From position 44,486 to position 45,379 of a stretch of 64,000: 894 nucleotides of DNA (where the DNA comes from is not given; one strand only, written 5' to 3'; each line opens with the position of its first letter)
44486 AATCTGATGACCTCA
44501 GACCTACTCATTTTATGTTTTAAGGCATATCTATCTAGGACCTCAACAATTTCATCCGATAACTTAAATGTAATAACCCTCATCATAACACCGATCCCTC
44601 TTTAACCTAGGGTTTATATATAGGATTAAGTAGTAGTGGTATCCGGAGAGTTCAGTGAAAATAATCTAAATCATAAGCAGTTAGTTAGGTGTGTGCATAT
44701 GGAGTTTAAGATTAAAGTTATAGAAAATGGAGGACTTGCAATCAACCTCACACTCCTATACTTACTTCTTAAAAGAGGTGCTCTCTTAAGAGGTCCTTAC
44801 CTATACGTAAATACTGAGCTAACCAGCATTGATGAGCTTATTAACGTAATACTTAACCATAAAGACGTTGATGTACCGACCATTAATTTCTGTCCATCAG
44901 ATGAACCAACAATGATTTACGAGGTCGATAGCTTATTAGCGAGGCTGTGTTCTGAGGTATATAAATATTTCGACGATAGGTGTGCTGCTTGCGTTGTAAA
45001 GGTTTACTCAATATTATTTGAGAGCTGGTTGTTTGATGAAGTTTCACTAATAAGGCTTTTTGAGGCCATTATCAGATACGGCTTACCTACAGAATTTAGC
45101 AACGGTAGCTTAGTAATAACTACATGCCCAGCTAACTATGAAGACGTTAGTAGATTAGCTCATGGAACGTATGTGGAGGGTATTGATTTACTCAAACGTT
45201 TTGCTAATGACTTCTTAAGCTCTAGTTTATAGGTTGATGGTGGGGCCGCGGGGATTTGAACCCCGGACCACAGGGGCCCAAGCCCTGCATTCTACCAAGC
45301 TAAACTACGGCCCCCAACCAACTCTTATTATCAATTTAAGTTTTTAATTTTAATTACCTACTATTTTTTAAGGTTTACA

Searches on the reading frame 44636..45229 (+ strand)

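Call 4: search_protein_families(library=pfam, proteins=[window:44636-45229:+], max_evalue=0.1)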
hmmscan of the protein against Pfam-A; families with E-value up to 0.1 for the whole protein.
window:44636-45229:+ (198 aa): 2 families
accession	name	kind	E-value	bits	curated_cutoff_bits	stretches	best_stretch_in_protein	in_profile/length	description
PF09681.16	Phage_rep_org_N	-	0.025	15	23.3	1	25-76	13-66/121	N-terminal phage replisome organiser (Phage_rep_org_N)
PF03223.20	V-ATPase_C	-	0.062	13.1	23.1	1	122-159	282-318/371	V-ATPase subunit C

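Call 18: search_protein_families(library=ncbifam, proteins=[window:44636-45229:+], max_evalue=0.01)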
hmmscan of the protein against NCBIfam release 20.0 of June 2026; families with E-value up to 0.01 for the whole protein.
window:44636-45229:+ (198 aa): 0 families
